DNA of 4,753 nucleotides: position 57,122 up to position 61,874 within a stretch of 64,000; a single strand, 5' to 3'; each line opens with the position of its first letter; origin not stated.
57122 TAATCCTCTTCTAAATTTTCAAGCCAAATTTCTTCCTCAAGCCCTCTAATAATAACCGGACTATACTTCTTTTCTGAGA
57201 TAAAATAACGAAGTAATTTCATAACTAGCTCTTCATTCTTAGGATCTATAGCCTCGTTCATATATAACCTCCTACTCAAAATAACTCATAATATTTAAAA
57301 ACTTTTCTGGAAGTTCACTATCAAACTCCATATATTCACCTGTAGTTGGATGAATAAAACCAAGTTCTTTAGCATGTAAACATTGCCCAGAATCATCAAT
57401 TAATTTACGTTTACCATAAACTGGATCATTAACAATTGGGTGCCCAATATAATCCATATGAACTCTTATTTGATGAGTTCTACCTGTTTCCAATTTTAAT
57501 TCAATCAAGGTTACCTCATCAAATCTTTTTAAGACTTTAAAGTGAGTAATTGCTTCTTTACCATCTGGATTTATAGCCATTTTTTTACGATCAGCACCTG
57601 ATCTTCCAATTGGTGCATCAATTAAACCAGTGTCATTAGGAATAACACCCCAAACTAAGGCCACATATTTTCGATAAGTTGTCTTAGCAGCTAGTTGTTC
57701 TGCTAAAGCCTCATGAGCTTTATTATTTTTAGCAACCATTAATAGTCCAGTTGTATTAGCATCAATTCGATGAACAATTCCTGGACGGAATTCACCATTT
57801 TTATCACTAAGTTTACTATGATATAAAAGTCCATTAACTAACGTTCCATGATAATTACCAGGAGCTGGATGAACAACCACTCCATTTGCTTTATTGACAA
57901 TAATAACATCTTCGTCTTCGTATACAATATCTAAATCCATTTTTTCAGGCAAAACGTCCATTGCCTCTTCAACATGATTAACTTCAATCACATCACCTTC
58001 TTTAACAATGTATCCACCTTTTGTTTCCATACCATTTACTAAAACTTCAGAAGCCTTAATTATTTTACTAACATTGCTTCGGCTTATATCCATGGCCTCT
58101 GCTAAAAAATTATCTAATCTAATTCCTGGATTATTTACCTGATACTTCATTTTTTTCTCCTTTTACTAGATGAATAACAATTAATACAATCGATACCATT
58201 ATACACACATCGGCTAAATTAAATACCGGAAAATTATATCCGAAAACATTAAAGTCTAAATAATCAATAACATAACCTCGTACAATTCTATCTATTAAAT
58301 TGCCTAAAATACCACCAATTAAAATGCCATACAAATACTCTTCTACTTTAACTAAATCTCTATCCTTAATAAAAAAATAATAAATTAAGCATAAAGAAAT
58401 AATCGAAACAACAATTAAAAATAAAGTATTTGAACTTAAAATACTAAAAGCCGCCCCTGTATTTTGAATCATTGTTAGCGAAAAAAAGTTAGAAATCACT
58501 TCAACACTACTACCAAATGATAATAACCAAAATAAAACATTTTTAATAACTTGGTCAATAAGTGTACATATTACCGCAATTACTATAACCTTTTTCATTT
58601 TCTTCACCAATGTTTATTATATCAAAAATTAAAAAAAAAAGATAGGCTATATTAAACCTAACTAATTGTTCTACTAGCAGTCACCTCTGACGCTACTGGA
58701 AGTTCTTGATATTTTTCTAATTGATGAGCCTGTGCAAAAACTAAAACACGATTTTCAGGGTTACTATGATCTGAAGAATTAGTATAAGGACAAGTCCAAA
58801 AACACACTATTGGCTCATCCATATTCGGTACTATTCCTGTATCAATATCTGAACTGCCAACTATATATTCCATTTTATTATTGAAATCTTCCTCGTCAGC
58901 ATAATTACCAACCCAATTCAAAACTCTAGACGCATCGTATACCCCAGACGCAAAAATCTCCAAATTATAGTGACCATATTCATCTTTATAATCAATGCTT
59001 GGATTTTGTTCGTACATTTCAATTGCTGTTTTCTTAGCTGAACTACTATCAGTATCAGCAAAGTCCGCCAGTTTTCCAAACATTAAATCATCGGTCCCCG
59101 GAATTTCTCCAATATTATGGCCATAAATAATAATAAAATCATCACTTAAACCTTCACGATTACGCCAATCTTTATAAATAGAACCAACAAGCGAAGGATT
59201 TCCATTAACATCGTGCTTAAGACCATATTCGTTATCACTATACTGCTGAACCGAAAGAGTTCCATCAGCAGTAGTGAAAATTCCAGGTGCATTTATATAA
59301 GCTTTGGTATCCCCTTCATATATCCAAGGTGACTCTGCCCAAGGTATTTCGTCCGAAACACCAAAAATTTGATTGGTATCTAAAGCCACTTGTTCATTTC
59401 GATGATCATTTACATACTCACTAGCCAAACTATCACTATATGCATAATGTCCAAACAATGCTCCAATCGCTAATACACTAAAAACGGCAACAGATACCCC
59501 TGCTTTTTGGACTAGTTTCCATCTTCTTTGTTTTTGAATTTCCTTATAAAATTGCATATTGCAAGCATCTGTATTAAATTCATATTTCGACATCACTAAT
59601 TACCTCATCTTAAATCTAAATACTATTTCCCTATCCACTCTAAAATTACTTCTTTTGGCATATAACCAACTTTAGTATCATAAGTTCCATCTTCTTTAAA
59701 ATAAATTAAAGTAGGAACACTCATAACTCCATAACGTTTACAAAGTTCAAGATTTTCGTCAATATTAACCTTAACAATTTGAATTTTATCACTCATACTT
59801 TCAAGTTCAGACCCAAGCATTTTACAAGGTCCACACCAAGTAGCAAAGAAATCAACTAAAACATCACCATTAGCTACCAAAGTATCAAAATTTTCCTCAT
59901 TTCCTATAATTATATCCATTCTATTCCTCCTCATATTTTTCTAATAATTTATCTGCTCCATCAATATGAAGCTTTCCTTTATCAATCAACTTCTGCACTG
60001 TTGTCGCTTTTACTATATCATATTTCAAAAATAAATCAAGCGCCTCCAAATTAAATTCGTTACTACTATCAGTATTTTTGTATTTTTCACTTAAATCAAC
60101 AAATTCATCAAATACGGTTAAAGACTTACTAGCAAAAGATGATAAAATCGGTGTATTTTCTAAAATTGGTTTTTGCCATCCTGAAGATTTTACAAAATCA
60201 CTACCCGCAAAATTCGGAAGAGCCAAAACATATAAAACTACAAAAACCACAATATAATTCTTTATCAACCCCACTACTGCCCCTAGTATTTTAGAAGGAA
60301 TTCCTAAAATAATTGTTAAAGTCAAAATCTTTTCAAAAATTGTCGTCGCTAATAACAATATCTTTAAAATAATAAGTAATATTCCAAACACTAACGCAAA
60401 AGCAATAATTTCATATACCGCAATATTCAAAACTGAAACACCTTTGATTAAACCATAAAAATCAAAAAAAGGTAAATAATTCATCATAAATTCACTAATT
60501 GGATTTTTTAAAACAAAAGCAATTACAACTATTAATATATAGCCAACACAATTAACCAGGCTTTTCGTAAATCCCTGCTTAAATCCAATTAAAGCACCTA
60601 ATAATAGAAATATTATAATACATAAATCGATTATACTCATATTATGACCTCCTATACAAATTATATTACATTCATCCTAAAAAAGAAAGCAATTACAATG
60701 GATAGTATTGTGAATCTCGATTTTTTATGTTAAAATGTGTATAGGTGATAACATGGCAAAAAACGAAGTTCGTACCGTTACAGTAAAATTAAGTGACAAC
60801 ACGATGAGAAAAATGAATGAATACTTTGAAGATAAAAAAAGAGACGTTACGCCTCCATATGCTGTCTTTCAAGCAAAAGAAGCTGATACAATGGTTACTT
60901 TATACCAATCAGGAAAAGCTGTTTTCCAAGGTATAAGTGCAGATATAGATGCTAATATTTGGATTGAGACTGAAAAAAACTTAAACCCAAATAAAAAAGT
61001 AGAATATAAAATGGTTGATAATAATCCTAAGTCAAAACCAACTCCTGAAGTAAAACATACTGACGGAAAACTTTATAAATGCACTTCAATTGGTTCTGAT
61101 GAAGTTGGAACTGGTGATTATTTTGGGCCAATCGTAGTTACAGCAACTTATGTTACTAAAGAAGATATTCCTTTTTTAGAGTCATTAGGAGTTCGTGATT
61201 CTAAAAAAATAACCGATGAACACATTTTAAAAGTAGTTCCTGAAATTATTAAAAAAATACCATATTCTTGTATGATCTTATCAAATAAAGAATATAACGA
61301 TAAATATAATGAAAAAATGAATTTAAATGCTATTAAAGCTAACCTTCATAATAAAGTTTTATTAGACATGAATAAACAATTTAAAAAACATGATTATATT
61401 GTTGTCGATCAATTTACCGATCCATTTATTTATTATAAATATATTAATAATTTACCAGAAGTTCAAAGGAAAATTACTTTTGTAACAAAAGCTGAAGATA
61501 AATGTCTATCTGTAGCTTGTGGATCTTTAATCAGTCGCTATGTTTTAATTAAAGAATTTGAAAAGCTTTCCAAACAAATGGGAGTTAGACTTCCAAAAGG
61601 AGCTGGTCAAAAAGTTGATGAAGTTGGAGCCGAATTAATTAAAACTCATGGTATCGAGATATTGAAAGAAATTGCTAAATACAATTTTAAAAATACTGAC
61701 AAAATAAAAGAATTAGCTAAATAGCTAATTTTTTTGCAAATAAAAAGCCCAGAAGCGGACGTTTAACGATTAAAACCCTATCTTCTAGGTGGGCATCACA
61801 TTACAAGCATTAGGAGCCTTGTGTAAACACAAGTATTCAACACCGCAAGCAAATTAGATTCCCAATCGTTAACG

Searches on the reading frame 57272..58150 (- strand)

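Call 11: search_protein_families(library=pfam, proteins=[window:57272-58150:-], max_evalue=0.001)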
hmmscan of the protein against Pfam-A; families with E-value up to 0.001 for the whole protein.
window:57272-58150:- (292 aa): 2 families
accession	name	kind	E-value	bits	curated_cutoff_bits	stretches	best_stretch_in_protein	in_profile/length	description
PF00849.27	PseudoU_synth_2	-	1.9e-33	116.3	26.8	1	81-232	1-150/152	RNA pseudouridylate synthase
PF01479.30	S4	-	1.2e-07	31.8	22.8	1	11-55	2-48/48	S4 domain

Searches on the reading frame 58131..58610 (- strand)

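Call 49: search_protein_families(library=pfam, proteins=[window:58131-58610:-], max_evalue=0.01)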
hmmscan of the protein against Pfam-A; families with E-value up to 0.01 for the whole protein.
window:58131-58610:- (159 aa): 1 family
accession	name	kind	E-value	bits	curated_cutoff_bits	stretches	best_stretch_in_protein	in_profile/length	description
PF01252.23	Peptidase_A8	-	2.2e-36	125.6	25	1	11-149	1-141/142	Signal peptidase (SPase) II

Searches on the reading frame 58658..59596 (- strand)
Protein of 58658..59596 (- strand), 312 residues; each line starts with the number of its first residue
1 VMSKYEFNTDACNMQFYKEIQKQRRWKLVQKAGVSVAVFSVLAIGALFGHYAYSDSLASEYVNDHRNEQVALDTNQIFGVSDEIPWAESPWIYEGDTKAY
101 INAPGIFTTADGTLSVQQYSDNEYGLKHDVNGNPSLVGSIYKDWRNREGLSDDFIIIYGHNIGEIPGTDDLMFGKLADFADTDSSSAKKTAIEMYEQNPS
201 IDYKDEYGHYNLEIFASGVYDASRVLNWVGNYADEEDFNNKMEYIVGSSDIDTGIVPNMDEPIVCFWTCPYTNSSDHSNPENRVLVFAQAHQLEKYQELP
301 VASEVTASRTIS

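Call 49: search_protein_families(library=pfam, proteins=[window:58658-59596:-], max_evalue=0.01)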
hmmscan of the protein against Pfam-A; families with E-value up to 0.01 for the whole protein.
window:58658-59596:- (312 aa): 0 families

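Call 87: search_protein_families(library=ncbifam, proteins=[window:58658-59596:-], max_evalue=0.00001)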
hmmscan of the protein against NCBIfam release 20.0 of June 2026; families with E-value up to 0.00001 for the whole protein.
window:58658-59596:- (312 aa): 1 family
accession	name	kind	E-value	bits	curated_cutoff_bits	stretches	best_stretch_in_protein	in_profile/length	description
TIGR03064.1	sortase_srtB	equivalog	2.7e-18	66.2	153.75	1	116-273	87-228/235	class B sortase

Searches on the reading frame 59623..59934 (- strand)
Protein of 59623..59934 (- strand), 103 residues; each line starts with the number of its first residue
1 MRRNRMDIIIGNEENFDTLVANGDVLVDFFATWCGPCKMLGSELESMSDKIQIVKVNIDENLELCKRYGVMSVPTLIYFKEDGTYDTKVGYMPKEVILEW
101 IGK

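Call 49: search_protein_families(library=pfam, proteins=[window:59623-59934:-], max_evalue=0.01)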
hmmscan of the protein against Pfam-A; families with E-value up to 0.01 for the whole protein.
window:59623-59934:- (103 aa): 6 families
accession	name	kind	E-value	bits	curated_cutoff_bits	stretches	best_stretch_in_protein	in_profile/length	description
PF00085.26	Thioredoxin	-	2.4e-24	85.7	23.5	1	10-101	4-101/103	Thioredoxin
PF13098.12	Thioredoxin_2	-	1.8e-10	41.5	27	1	24-100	7-103/104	Thioredoxin-like domain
PF13905.12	Thioredoxin_8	-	1.4e-05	25.8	27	1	25-63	4-48/94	Thioredoxin-like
PF14595.12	Thioredoxin_9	-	8.8e-05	22.9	25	1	30-96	49-121/129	Thioredoxin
PF05768.20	Glrx-like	-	0.0014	19.3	26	1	34-78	10-55/77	Glutaredoxin-like domain (DUF836)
PF08534.16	Redoxin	-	0.0052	17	26.6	0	17-38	24-45/148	Redoxin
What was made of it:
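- Tried and rejected: A weak tblastn hit at 59845-59901 lies in a thioredoxin gene (call 49).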

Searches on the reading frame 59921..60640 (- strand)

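Call 49: search_protein_families(library=pfam, proteins=[window:59921-60640:-], max_evalue=0.01)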
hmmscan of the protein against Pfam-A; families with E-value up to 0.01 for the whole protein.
window:59921-60640:- (239 aa): 1 family
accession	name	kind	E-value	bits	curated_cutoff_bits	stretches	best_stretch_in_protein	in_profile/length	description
PF02674.22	Colicin_V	-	5.4e-16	59.3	29.3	1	4-155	1-135/144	Colicin V production protein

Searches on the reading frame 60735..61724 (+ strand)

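Call 49: search_protein_families(library=pfam, proteins=[window:60735-61724:+], max_evalue=0.01)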
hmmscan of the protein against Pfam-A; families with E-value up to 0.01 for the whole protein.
window:60735-61724:+ (329 aa): 2 families
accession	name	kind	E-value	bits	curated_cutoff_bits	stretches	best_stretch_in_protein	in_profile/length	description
PF01351.25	RNase_HII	-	1.3e-41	143.2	25.8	1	119-321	1-199/199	Ribonuclease HII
PF11858.14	DUF3378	-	2.1e-16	60.3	27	1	17-87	4-74/76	Domain of unknown function (DUF3378)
